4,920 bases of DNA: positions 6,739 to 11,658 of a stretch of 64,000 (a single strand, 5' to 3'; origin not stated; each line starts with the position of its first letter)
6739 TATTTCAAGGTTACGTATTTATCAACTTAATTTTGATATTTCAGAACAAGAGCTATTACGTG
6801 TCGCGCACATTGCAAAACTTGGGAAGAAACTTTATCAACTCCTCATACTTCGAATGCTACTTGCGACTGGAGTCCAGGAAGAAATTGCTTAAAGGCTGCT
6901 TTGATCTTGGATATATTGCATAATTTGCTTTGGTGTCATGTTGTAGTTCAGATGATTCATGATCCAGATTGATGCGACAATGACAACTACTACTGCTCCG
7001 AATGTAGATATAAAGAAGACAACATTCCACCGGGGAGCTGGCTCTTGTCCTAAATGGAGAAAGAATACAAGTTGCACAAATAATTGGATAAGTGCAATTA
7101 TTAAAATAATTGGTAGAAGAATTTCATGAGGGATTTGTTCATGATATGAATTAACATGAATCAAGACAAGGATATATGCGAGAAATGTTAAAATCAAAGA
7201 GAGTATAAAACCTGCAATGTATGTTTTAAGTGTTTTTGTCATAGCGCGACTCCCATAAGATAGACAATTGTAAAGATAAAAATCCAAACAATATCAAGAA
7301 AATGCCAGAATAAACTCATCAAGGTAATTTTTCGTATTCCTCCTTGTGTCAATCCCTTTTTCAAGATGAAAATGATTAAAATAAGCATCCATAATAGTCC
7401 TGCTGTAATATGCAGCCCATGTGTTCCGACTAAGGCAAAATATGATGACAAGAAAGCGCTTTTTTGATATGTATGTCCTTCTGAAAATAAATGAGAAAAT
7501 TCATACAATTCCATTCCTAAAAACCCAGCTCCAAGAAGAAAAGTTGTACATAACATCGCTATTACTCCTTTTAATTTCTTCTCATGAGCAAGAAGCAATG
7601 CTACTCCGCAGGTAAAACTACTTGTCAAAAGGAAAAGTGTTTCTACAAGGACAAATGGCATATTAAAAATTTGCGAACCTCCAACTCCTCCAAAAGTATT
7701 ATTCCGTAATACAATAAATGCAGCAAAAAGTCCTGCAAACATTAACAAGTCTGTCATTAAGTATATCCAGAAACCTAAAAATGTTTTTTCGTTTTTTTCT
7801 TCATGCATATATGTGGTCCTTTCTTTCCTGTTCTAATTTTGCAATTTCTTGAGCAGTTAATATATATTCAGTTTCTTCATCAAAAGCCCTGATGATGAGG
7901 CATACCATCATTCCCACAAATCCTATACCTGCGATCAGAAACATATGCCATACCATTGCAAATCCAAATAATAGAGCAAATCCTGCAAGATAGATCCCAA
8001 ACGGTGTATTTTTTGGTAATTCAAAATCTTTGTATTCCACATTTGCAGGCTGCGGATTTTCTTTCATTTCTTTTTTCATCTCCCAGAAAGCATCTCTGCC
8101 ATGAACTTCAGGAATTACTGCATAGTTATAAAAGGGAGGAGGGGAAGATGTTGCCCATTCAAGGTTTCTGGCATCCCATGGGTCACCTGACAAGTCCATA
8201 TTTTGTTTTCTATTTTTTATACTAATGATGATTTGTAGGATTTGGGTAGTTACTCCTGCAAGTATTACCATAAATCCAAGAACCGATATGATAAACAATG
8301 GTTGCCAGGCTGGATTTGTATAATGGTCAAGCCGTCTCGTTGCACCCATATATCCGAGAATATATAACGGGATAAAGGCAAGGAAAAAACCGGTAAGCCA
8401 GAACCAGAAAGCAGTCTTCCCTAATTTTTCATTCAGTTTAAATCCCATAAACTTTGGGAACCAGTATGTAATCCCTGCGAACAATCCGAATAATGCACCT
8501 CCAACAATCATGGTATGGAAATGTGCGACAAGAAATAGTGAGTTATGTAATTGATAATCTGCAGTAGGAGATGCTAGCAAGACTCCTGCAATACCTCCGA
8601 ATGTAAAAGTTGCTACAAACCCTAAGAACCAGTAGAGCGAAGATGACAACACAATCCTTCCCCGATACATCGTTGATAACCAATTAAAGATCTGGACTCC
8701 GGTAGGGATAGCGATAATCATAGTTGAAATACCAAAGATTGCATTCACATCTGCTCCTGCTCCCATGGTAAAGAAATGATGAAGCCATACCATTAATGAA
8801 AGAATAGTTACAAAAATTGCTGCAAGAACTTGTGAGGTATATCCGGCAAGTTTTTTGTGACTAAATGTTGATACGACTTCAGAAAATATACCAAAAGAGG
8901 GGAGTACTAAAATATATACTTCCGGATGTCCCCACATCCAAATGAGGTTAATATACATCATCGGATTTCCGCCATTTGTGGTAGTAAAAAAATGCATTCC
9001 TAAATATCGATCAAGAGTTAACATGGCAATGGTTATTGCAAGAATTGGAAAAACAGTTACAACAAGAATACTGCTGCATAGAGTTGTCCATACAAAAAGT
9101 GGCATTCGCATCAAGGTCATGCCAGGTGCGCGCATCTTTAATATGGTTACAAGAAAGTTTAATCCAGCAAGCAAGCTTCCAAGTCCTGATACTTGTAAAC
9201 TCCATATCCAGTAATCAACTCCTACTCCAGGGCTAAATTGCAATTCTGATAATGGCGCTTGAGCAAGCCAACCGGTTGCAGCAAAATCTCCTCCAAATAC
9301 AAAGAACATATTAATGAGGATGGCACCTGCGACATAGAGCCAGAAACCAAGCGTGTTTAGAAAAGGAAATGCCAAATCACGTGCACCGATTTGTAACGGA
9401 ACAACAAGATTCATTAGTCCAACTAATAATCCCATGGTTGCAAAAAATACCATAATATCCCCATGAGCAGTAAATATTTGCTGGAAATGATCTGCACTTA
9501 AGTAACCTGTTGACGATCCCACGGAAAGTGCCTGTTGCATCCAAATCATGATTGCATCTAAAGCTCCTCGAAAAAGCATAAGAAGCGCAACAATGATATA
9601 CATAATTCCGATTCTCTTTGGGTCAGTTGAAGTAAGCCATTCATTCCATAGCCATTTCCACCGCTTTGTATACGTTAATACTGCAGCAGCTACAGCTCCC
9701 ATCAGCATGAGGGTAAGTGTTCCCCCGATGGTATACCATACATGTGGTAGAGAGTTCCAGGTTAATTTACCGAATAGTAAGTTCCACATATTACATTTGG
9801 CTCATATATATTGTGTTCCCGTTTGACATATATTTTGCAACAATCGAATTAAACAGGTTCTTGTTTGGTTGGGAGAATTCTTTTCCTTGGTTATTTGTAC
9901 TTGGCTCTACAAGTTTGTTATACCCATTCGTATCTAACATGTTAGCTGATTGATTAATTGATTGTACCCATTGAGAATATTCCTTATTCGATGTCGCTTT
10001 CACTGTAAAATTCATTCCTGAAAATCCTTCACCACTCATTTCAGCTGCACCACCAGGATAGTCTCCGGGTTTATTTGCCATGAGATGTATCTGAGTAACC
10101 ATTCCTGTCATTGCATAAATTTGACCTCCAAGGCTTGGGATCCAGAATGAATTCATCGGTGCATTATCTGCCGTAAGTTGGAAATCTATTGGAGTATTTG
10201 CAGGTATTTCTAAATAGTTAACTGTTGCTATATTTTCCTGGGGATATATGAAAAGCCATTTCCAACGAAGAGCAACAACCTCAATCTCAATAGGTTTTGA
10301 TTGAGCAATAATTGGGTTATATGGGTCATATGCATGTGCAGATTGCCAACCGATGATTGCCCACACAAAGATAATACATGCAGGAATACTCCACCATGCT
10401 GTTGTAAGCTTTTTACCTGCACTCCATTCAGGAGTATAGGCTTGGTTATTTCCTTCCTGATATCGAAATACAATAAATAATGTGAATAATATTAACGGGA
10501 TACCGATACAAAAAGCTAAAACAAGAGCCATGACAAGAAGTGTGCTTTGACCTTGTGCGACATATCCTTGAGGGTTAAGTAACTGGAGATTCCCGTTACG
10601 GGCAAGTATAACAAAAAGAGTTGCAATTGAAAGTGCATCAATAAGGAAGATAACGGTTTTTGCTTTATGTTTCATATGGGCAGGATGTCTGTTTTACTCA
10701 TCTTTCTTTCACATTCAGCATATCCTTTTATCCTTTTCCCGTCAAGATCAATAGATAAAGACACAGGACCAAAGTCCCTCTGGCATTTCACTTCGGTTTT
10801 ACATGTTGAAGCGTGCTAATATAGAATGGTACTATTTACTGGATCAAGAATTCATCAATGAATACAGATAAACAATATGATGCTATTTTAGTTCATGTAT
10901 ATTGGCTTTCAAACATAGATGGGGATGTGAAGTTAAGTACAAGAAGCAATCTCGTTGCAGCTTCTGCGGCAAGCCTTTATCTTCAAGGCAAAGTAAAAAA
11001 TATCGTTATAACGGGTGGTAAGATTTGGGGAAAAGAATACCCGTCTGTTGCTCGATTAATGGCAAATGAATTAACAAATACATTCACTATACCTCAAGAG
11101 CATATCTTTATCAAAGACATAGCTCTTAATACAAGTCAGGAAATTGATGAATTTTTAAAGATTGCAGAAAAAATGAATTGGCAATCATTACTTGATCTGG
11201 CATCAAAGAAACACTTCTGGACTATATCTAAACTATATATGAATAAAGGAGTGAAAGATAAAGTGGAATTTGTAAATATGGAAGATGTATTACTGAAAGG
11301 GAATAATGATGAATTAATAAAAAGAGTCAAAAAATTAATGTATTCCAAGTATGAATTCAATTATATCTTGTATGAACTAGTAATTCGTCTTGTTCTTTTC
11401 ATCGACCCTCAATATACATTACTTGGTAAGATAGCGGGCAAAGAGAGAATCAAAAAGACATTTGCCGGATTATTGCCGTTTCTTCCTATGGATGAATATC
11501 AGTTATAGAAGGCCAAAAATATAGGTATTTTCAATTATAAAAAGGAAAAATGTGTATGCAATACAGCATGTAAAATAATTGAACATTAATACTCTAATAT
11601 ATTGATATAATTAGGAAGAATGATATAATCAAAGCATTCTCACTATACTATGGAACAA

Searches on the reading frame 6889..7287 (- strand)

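Call 28: search_protein_families(library=pfam, proteins=[window:6889-7287:-], max_evalue=0.001)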
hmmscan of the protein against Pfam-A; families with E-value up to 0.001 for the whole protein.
window:6889-7287:- (132 aa): 1 family
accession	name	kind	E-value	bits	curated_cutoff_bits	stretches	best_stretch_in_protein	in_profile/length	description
PF03626.19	COX4_pro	-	1.2e-14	54.9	28.9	1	25-103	2-72/72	Prokaryotic Cytochrome C oxidase subunit IV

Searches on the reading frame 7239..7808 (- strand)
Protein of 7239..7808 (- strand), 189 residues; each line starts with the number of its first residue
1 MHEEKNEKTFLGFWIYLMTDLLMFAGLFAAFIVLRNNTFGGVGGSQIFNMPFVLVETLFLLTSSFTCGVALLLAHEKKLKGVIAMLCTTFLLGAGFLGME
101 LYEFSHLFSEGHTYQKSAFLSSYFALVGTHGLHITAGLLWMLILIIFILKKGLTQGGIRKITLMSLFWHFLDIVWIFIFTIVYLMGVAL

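Call 28: search_protein_families(library=pfam, proteins=[window:7239-7808:-], max_evalue=0.001)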
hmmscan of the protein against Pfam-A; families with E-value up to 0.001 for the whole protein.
window:7239-7808:- (189 aa): 1 family
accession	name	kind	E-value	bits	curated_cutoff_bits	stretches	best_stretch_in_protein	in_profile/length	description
PF00510.24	COX3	-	7.9e-12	46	23.8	1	11-186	78-257/258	Cytochrome c oxidase subunit III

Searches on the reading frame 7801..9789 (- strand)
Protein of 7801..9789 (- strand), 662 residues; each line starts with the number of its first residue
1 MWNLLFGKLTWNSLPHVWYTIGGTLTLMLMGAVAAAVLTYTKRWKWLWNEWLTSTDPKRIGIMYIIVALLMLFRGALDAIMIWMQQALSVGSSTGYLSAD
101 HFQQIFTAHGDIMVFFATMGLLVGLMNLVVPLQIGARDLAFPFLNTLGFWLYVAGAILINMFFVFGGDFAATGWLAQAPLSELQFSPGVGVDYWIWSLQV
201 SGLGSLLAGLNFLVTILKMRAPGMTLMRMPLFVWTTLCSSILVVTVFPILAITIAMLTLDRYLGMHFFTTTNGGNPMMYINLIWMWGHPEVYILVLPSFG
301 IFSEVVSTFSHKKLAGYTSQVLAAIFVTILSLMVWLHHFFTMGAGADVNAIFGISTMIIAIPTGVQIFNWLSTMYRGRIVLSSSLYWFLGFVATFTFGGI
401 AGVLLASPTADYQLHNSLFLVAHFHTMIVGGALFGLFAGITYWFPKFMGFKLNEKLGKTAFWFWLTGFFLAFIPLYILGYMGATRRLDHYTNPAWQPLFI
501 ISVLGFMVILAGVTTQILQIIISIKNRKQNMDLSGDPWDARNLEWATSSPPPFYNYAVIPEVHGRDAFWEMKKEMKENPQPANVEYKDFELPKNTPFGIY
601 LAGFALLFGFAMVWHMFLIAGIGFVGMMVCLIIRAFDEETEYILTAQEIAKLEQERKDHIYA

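Call 28: search_protein_families(library=pfam, proteins=[window:7801-9789:-], max_evalue=0.001)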
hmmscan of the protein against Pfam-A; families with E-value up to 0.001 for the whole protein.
window:7801-9789:- (662 aa): 1 family
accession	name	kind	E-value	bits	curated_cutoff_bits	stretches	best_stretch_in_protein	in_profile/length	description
PF00115.25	COX1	-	4.8e-136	454.5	34.8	1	59-506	1-434/436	Cytochrome C and Quinol oxidase polypeptide I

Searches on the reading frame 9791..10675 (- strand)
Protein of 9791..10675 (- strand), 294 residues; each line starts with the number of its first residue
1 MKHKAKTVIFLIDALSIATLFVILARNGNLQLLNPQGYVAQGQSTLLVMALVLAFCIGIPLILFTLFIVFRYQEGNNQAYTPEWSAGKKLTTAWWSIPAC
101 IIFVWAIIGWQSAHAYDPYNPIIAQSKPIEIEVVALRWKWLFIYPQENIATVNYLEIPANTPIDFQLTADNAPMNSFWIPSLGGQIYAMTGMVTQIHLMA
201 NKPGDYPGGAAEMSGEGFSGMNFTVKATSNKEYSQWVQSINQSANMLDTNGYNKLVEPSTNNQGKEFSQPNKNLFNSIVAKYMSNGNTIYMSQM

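Call 28: search_protein_families(library=pfam, proteins=[window:9791-10675:-], max_evalue=0.001)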
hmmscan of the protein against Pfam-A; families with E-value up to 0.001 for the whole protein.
window:9791-10675:- (294 aa): 2 families
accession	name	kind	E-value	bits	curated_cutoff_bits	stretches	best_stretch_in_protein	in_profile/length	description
PF06481.20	COX_ARM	-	5.6e-10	39.4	23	1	242-285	2-45/46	COX Aromatic Rich Motif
PF00116.26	COX2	-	1.6e-07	31.7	22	1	150-227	43-119/120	Cytochrome C oxidase subunit II, periplasmic domain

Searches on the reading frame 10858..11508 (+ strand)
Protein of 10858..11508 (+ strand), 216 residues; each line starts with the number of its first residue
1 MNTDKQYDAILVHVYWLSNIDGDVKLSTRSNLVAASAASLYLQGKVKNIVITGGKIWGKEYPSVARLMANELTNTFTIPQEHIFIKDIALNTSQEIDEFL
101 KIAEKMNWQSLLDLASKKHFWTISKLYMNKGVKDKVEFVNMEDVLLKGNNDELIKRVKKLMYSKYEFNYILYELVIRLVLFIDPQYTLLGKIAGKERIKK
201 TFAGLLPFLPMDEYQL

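Call 28: search_protein_families(library=pfam, proteins=[window:10858-11508:+], max_evalue=0.001)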
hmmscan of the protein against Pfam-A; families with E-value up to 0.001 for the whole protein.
window:10858-11508:+ (216 aa): 1 family
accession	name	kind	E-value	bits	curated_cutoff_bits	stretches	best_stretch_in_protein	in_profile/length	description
PF02698.23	DUF218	-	3.7e-07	30.6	27.6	1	35-108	18-81/133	DUF218 domain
